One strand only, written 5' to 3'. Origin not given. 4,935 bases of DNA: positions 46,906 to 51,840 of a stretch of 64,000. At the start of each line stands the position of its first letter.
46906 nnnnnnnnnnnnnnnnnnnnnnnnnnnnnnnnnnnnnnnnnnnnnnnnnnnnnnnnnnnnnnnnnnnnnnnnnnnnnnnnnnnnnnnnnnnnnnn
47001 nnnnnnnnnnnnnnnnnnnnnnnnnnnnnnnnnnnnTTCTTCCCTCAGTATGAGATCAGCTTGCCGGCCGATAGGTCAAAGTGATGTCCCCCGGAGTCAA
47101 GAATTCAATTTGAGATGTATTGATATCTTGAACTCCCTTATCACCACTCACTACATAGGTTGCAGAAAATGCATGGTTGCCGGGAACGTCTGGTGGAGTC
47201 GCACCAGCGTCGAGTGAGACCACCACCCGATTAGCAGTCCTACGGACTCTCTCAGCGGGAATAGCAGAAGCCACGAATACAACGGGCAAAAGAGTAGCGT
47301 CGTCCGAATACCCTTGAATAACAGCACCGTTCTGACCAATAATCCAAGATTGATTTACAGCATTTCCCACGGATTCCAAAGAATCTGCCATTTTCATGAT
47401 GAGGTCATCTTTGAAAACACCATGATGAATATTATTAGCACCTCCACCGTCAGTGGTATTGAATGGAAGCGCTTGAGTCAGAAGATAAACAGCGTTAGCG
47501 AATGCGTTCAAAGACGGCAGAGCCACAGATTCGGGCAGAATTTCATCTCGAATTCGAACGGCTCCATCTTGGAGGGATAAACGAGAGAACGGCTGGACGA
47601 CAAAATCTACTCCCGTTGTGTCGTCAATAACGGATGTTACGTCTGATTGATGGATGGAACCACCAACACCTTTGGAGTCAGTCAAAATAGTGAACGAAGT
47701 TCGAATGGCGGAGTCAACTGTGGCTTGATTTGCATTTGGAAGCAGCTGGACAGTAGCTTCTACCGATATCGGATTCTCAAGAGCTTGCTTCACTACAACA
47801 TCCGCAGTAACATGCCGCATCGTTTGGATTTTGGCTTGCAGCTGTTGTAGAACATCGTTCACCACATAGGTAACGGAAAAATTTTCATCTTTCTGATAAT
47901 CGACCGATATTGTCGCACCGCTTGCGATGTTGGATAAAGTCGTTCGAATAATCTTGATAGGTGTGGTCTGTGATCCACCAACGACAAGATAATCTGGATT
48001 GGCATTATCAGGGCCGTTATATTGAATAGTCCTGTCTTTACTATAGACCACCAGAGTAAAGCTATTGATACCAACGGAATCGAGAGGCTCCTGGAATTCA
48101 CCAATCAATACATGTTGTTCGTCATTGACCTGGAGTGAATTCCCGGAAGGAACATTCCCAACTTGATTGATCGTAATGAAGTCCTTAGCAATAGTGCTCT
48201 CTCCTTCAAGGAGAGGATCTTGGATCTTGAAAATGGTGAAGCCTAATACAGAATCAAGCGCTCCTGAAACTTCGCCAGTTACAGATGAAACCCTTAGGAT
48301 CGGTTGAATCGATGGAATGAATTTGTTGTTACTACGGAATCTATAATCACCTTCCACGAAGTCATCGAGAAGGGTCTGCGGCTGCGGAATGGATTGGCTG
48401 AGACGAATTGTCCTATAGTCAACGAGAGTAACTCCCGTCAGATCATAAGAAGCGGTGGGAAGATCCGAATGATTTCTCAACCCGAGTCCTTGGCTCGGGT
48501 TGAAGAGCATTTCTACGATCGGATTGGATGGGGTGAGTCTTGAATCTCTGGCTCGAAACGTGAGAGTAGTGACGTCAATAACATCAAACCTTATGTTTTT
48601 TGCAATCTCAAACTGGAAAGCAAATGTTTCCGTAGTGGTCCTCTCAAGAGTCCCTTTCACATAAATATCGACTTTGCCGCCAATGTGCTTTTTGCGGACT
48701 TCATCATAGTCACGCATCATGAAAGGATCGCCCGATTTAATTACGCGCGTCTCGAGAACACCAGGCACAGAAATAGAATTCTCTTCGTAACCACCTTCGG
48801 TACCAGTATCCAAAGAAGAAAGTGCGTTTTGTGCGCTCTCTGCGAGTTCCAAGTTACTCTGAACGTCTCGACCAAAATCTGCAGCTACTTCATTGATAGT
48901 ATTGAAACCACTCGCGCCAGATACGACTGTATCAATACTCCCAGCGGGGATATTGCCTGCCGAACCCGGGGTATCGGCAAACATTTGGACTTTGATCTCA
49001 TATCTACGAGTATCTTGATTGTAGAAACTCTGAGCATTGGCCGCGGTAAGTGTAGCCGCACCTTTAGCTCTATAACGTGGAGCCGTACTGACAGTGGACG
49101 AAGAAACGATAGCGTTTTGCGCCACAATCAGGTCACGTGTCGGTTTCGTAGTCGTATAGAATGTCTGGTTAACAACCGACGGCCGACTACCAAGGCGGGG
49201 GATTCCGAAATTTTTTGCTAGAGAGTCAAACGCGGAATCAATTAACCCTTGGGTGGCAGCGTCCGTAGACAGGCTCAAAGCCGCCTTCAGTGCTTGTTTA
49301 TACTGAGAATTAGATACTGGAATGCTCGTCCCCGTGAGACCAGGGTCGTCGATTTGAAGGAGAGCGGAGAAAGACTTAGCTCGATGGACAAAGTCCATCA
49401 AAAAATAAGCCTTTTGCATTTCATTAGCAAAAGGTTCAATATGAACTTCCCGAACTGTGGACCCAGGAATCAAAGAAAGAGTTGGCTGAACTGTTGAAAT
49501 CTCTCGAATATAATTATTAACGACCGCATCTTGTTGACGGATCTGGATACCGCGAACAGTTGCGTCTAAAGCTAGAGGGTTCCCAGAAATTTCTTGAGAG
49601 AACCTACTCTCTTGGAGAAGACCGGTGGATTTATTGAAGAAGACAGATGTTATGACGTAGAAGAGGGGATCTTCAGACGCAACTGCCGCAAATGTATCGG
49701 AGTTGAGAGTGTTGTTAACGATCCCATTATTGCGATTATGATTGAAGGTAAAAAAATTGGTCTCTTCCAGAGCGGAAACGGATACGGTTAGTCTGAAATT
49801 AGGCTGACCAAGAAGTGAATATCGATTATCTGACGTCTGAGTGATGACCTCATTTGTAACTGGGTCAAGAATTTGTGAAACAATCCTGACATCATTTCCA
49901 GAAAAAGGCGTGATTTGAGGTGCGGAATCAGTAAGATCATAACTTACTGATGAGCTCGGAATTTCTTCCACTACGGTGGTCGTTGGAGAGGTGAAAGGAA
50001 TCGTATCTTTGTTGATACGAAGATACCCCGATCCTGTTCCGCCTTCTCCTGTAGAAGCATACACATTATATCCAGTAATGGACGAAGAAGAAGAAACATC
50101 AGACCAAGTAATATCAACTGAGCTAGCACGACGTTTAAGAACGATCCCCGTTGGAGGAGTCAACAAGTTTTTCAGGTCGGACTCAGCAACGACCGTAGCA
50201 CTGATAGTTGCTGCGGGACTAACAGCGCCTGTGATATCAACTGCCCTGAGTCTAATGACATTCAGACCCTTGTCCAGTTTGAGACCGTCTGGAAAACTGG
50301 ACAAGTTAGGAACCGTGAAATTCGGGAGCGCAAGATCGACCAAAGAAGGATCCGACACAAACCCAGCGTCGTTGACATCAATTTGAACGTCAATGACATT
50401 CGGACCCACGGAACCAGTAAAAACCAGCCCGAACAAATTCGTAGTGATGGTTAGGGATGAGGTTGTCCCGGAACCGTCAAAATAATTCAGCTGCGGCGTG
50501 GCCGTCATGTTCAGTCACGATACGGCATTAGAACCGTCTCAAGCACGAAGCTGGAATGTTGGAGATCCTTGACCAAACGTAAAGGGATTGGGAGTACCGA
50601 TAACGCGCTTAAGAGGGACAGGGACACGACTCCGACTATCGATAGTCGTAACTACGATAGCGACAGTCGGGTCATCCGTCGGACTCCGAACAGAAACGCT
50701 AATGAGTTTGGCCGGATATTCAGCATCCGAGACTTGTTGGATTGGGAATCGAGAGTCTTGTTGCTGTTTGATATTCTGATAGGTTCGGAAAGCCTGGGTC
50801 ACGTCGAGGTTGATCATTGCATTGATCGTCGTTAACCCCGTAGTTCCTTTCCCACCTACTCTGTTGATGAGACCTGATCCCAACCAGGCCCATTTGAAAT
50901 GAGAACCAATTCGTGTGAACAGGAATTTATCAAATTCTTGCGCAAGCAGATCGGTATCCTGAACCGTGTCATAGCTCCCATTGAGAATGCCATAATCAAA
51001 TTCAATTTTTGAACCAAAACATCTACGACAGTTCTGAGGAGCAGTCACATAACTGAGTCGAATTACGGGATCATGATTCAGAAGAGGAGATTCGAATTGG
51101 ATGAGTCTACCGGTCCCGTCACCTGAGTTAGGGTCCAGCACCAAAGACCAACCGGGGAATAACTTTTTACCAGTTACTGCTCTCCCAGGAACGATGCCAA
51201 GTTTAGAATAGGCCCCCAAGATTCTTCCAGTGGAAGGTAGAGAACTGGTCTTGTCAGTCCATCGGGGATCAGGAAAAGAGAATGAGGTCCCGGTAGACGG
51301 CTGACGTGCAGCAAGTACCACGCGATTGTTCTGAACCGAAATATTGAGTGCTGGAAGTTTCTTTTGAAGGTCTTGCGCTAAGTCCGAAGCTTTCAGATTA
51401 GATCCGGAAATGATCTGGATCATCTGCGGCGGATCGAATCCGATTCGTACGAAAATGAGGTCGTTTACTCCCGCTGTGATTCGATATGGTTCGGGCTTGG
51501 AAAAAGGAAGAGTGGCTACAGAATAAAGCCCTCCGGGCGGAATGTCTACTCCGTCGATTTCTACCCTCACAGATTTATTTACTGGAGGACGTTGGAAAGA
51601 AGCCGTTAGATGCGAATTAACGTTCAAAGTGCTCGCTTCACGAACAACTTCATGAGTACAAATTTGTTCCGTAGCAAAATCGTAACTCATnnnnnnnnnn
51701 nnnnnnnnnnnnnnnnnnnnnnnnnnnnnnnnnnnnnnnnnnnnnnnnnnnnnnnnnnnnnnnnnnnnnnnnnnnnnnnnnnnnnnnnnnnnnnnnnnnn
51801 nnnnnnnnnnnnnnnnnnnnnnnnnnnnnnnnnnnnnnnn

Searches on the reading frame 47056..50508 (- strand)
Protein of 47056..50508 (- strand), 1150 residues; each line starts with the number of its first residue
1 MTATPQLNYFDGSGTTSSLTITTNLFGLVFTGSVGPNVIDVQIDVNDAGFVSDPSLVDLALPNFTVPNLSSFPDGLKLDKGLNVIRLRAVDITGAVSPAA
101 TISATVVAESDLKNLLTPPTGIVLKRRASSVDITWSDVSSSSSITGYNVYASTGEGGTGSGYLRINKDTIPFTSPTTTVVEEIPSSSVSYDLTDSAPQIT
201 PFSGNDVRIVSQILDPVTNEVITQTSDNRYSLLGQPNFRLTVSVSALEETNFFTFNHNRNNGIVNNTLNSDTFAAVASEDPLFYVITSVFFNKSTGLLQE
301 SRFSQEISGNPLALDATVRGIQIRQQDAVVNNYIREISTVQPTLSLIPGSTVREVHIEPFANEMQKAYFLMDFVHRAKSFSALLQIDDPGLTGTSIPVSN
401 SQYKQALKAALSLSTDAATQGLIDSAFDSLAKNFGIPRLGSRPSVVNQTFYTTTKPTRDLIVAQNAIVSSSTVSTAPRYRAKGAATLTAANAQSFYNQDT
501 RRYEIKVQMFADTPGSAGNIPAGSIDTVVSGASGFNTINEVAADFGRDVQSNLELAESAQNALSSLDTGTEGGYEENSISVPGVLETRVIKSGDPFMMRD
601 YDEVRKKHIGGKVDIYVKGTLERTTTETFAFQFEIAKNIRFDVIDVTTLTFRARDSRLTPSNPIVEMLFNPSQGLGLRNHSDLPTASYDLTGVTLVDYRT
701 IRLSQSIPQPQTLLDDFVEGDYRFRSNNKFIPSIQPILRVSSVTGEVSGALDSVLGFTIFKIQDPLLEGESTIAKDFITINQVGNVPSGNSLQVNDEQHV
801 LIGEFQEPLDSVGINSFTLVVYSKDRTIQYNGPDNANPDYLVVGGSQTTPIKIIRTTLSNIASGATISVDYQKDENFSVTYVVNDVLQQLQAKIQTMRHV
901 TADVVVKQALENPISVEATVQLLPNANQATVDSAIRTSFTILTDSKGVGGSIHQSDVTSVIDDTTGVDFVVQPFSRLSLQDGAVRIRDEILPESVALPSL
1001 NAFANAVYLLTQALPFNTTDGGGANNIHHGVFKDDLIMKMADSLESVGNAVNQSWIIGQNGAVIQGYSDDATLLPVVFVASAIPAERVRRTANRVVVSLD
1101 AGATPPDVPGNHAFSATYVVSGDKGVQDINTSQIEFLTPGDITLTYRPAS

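Call 5: search_protein_families(library=phrogs, proteins=[window:47056-50508:-], max_evalue=0.1)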
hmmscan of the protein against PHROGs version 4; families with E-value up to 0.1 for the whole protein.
window:47056-50508:- (1150 aa): 3 families
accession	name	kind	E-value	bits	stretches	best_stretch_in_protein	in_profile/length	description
phrog_6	-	tail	2.4e-21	77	2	416-590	119-278/548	baseplate wedge subunit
phrog_1608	-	tail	8.5e-05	23.1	1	885-968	73-162/192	tail protein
phrog_4226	-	tail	0.00012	22.4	1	882-961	107-189/228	baseplate protein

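Call 7: search_protein_families(library=pfam, proteins=[window:47056-50508:-], max_evalue=0.01)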
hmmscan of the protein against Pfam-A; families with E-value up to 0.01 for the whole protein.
window:47056-50508:- (1150 aa): 1 family
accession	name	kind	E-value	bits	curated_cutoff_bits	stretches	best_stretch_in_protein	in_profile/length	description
PF04865.19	Baseplate_J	-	1.7e-10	41.1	21.1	2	428-594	6-158/255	Baseplate J-like protein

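Call 68: search_dna_similar(query=window:47056-50508:-, collection=phages, mode=protein, max_evalue=0.00001, max_rows=15)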
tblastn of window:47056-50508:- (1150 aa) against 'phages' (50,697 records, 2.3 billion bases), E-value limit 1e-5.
Records with a match: 4; places in all: 4; records where one place covers at least 80% of the query: 1.
Best place of each record, by identity: <60% 4.
By first word of the organism name: Bacillus 2; uncultured 1; Tunturiibacter 1.
By host as written in the record: Bacillus megaterium str. ATCC 43725 2; - 1; Tunturiibacter psychrotolerans X4BP1 1.
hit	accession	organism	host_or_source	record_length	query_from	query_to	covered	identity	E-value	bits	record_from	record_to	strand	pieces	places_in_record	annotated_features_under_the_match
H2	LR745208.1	uncultured phage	metagenomic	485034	30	1146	97%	33.4%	8e-162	539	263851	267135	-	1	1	record has no annotation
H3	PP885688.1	Tunturiibacter phage Tunturi_5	Tunturiibacter psychrotolerans X4BP1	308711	271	1146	76%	25.7%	2e-32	203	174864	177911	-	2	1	baseplate wedge subunit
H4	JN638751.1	Bacillus phage G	Bacillus megaterium str. ATCC 43725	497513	397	629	20%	29.2%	2e-6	59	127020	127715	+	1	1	188: gp188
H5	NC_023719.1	Bacillus phage G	Bacillus megaterium str. ATCC 43725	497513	397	629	20%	29.2%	2e-6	59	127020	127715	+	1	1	188: baseplate wedge subunit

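Call 70: get_annotated_region(hit=H3, flank=20000)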
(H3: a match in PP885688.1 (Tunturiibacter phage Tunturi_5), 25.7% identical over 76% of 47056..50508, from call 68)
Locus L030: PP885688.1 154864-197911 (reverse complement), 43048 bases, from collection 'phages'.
description: Tunturiibacter phage Tunturi_5, complete genome.
organism: Tunturiibacter phage Tunturi_5 (NCBI taxid 3378199)
taxonomy: Viruses; Duplodnaviria; Heunggongvirae; Uroviricota; Caudoviricetes
host: Tunturiibacter psychrotolerans X4BP1; source: soil; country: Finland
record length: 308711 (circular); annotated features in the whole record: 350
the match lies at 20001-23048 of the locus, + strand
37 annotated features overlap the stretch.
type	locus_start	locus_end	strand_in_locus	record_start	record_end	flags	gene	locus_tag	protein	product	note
CDS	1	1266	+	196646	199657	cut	-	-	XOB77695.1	virion structural protein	ORF252; gp252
CDS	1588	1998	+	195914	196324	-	-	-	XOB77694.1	lipoprotein precursor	ORF251; gp251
CDS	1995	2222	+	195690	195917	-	-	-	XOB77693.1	hypothetical protein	ORF250; gp250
CDS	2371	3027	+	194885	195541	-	-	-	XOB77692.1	hypothetical protein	ORF249; gp249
CDS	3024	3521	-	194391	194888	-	-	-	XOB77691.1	hypothetical protein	ORF248; gp248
CDS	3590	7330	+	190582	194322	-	-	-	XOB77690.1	tail fiber protein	ORF247; gp247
CDS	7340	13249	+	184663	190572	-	-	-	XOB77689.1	regulator of chromosome condensation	ORF246; gp246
CDS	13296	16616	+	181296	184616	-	-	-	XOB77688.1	regulator of chromosome condensation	ORF245; gp245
CDS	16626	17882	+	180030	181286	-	-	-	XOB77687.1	minor tail protein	ORF244; gp244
CDS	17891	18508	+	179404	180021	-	-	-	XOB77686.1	hypothetical protein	ORF243; gp243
CDS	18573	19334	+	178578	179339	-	-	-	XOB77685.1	baseplate protein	ORF242; gp242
CDS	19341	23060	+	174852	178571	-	-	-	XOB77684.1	baseplate wedge subunit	ORF241; gp241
CDS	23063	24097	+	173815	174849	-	-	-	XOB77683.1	baseplate protein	ORF240; gp240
CDS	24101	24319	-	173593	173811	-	-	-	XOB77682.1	hypothetical protein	ORF239; gp239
CDS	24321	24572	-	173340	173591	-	-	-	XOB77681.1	hypothetical protein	ORF238; gp238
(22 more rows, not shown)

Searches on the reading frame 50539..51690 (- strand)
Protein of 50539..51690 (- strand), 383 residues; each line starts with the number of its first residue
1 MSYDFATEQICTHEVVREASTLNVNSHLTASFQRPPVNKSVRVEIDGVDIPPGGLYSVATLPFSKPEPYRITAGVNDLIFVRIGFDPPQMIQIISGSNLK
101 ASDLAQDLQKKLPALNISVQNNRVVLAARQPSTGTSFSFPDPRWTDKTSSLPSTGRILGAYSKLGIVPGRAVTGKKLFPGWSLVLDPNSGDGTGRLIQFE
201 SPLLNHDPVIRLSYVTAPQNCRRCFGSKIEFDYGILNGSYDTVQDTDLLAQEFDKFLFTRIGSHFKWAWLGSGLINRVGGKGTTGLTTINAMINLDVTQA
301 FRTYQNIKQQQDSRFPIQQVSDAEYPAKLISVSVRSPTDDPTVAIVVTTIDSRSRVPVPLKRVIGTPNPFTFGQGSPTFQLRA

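Call 5: search_protein_families(library=phrogs, proteins=[window:50539-51690:-], max_evalue=0.1)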
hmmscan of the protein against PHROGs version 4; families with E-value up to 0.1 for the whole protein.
window:50539-51690:- (383 aa): 0 families

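Call 7: search_protein_families(library=pfam, proteins=[window:50539-51690:-], max_evalue=0.01)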
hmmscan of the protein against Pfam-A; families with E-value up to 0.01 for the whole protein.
window:50539-51690:- (383 aa): 0 families

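Call 51: search_solved_structures(query=window:50539-51690:-, max_evalue=1)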
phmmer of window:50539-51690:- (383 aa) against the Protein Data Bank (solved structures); distinct sequences matched with E-value up to 1: 0.

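Call 89: search_protein_families(library=ncbifam, proteins=[window:50539-51690:-], max_evalue=0.1)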
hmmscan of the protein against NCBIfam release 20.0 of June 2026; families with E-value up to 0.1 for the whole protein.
window:50539-51690:- (383 aa): 0 families
